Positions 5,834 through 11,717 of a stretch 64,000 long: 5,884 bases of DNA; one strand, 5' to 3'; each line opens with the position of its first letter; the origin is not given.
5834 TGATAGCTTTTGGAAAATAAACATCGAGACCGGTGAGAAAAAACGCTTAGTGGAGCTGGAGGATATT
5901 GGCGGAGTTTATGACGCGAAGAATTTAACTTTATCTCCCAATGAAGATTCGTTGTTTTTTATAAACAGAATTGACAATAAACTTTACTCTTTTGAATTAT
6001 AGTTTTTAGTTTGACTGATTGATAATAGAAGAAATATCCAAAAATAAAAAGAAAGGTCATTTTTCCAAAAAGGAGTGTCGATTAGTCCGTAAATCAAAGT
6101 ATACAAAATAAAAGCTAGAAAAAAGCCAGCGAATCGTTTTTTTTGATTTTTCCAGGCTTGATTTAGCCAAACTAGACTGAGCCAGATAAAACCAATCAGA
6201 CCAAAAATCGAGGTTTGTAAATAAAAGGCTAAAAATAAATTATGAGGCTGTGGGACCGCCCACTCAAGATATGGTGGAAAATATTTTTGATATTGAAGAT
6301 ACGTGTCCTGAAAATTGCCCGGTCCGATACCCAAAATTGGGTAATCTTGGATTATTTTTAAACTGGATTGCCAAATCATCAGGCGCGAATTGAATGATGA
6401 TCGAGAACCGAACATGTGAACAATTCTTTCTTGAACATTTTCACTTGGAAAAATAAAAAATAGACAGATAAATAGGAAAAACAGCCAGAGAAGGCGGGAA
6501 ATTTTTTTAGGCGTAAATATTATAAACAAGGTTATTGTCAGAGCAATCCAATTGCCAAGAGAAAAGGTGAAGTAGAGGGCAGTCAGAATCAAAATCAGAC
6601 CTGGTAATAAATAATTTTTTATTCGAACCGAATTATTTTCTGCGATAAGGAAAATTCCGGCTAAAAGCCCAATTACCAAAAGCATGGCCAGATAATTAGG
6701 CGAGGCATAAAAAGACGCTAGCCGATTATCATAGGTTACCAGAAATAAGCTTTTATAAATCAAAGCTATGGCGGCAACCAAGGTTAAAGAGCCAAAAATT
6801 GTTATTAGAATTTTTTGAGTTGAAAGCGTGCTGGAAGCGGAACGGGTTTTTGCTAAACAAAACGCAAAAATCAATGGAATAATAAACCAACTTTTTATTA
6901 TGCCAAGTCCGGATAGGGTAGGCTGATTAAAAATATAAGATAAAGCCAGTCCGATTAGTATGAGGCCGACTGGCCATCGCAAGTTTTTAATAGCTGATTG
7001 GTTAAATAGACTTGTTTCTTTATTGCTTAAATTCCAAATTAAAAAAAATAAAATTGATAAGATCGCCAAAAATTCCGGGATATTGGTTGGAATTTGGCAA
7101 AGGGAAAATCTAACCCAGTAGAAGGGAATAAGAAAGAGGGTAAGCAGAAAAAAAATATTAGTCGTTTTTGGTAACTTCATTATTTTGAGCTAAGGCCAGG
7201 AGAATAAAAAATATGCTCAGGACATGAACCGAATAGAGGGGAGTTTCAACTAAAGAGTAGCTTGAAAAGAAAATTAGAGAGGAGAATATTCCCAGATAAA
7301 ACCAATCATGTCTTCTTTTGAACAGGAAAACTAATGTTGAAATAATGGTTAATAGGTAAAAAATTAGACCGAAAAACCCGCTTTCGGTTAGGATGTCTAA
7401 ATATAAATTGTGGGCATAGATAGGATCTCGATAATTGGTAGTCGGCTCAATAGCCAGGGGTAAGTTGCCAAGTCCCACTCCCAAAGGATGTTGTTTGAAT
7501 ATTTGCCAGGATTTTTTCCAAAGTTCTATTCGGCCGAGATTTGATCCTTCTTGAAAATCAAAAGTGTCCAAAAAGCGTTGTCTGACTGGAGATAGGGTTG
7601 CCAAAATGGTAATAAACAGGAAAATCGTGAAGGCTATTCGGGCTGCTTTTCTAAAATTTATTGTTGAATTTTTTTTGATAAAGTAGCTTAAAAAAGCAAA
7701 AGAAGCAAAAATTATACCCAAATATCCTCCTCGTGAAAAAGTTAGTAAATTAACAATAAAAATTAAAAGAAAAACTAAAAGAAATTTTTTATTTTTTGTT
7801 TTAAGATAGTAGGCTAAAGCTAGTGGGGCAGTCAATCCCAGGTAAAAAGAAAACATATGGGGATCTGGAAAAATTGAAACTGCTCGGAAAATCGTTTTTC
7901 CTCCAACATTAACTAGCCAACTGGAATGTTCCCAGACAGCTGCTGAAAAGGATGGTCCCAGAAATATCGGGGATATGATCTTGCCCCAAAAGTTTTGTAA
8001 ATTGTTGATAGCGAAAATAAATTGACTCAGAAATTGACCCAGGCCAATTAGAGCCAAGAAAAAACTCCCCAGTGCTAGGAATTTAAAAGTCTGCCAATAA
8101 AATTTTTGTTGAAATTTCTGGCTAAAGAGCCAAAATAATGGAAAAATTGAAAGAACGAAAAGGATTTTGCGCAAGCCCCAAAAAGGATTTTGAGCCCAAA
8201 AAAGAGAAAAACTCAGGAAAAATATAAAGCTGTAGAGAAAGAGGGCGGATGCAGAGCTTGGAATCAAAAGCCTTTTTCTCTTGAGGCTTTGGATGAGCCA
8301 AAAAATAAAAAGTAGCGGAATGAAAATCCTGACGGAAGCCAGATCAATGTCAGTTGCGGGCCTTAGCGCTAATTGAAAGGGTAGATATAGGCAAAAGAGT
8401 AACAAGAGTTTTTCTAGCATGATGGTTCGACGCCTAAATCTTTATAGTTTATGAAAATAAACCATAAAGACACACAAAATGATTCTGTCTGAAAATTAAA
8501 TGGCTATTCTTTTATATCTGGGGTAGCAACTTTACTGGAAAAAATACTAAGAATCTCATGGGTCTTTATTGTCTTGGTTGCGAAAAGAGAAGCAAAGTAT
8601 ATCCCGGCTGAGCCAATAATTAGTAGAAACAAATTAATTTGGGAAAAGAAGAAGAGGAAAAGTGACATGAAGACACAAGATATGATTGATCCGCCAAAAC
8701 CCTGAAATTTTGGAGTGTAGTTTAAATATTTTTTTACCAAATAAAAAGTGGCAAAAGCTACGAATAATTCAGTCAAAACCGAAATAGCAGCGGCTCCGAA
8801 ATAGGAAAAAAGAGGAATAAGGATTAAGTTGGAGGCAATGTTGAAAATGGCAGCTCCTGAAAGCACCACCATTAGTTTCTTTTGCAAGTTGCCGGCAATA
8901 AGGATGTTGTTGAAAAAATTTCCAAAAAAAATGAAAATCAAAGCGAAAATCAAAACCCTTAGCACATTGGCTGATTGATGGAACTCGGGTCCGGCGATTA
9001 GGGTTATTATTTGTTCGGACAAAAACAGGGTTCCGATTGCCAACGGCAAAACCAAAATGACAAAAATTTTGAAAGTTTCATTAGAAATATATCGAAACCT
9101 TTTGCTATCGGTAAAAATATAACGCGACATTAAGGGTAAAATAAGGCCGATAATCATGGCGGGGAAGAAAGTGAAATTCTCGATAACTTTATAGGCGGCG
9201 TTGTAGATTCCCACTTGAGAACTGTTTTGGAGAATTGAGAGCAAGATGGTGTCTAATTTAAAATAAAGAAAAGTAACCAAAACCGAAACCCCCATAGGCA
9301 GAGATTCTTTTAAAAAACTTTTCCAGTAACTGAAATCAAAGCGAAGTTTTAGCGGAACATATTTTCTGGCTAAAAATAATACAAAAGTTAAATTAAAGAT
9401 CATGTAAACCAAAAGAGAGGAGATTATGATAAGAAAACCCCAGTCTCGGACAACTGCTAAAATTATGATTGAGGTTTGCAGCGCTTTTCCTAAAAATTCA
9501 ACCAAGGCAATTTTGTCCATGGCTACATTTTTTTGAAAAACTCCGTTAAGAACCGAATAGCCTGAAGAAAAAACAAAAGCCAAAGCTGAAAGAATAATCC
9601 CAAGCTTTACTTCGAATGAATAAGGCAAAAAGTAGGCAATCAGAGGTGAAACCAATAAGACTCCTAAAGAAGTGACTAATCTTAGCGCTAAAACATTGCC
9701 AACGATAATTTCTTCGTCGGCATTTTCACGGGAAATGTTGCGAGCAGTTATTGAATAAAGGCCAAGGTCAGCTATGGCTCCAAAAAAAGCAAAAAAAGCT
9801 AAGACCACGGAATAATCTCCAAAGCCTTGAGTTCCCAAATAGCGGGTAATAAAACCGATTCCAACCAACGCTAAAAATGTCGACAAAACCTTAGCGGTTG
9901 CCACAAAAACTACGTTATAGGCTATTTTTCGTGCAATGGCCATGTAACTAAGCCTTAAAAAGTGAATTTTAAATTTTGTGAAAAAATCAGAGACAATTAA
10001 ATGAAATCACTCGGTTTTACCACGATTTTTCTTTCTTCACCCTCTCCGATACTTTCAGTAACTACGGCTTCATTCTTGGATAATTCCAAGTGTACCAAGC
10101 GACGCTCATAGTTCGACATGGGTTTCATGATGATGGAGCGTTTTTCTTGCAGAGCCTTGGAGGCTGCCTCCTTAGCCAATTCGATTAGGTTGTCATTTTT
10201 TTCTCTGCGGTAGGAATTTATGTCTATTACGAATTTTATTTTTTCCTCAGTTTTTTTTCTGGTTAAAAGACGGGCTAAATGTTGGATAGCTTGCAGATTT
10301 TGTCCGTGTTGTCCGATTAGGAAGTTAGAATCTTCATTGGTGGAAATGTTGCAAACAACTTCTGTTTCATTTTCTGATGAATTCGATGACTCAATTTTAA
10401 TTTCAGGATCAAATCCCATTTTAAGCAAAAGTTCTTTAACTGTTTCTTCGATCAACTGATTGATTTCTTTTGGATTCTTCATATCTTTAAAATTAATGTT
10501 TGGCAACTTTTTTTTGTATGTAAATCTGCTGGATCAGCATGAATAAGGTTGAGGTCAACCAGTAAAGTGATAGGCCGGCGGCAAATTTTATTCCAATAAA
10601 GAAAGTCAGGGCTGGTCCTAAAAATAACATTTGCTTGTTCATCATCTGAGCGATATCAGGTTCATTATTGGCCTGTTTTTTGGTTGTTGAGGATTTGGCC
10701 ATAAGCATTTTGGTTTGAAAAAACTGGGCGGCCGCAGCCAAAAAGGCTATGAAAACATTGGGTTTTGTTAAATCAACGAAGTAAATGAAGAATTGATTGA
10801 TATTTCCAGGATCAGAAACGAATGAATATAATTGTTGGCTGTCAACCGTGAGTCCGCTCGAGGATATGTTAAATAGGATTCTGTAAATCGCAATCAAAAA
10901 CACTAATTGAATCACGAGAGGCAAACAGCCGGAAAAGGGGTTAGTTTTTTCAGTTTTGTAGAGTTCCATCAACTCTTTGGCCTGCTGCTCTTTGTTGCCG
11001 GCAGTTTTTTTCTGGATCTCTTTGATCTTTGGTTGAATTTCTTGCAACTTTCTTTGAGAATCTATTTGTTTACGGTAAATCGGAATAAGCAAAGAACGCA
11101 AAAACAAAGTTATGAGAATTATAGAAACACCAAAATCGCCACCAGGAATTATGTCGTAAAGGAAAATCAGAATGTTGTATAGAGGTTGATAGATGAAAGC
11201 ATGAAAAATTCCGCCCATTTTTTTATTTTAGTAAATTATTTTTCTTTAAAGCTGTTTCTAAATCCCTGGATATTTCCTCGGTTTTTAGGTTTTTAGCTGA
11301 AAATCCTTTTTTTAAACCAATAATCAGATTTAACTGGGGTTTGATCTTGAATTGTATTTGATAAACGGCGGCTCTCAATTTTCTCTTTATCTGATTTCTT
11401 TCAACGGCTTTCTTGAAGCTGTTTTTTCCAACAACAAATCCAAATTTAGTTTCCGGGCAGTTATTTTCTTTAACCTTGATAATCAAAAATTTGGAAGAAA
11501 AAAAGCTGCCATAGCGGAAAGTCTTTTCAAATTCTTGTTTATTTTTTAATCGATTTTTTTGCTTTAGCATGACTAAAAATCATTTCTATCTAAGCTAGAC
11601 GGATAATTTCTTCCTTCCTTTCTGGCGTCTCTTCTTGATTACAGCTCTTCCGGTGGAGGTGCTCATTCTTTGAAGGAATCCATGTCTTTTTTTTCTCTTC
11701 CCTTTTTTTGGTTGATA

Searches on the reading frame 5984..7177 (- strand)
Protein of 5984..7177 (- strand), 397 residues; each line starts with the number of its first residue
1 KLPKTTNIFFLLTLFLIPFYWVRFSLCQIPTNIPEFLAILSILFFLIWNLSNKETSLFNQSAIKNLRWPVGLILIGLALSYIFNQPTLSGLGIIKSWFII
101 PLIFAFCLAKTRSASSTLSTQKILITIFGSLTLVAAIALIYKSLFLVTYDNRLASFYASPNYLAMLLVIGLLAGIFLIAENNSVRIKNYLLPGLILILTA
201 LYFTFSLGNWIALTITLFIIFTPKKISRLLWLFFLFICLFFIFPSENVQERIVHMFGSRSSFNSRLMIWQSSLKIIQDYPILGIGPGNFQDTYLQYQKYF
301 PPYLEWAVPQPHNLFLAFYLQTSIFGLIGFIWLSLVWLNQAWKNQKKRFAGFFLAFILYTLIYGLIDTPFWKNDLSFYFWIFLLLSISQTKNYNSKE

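Call 17: search_protein_families(library=pfam, proteins=[window:5984-7177:-], max_evalue=0.0001)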
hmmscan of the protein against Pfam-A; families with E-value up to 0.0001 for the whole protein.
window:5984-7177:- (397 aa): 1 family
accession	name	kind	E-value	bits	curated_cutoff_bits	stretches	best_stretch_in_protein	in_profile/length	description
PF04932.20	Wzy_C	-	8.5e-21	74.7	31.7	1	193-331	2-149/149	O-Antigen ligase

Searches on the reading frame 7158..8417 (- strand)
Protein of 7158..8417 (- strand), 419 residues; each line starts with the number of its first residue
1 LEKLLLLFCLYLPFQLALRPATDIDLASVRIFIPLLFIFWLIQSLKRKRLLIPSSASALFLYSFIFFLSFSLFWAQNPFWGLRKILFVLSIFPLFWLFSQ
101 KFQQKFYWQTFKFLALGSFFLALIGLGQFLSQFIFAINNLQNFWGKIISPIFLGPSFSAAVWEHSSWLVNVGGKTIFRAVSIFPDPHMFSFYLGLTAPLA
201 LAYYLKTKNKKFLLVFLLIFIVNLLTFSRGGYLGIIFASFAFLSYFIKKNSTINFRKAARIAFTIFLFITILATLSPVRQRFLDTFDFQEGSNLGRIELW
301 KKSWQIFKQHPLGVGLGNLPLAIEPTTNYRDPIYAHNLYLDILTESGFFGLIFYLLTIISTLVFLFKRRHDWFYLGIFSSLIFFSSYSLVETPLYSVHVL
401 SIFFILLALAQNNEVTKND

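Call 17: search_protein_families(library=pfam, proteins=[window:7158-8417:-], max_evalue=0.0001)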
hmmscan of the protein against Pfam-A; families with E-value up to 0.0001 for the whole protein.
window:7158-8417:- (419 aa): 1 family
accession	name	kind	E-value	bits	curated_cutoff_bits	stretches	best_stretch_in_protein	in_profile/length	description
PF04932.20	Wzy_C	-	5.4e-23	81.9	31.7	1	214-355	1-149/149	O-Antigen ligase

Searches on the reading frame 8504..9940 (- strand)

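Call 17: search_protein_families(library=pfam, proteins=[window:8504-9940:-], max_evalue=0.0001)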
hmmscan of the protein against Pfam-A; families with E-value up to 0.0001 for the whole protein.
window:8504-9940:- (478 aa): 3 families
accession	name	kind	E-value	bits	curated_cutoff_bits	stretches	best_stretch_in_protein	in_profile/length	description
PF01943.22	Polysacc_synt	-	3.4e-27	96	28.2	1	8-274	3-273/274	Polysaccharide biosynthesis protein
PF13440.11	Polysacc_synt_3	-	4.8e-23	82.3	23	1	31-323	2-291/293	Polysaccharide biosynthesis protein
PF03023.19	MurJ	-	6e-07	28.9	27.4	1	157-437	140-437/451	Lipid II flippase MurJ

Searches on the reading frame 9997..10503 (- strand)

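Call 17: search_protein_families(library=pfam, proteins=[window:9997-10503:-], max_evalue=0.0001)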
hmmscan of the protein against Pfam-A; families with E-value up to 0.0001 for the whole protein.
window:9997-10503:- (168 aa): 2 families
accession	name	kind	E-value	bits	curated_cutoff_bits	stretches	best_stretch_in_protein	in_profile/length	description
PF01424.28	R3H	-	4.9e-16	58.9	26.8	1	105-164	2-60/60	R3H domain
PF13083.13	KH_KhpA-B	-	7e-09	35.9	32.1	1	20-92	2-72/73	KhpA/KhpB, KH domain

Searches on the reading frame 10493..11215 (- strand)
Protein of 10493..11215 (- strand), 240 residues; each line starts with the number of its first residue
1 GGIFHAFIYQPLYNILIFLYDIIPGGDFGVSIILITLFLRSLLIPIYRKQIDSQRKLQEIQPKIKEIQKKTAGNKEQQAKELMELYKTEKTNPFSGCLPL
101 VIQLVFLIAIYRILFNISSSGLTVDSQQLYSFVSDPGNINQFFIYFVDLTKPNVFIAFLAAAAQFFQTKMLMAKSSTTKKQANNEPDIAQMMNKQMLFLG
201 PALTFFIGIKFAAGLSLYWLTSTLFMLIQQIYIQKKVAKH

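Call 17: search_protein_families(library=pfam, proteins=[window:10493-11215:-], max_evalue=0.0001)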
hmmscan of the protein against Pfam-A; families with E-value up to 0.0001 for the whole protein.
window:10493-11215:- (240 aa): 1 family
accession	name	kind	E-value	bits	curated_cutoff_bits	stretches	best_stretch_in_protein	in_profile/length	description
PF02096.25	60KD_IMP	-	8.1e-47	159.7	35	1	28-235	1-163/163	60Kd inner membrane protein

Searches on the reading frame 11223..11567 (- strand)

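Call 17: search_protein_families(library=pfam, proteins=[window:11223-11567:-], max_evalue=0.0001)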
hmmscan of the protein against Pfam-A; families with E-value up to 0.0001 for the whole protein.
window:11223-11567:- (114 aa): 1 family
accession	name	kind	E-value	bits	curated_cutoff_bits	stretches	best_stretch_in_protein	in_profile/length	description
PF00825.24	Ribonuclease_P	-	4e-23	82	22.3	1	1-109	1-107/109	Ribonuclease P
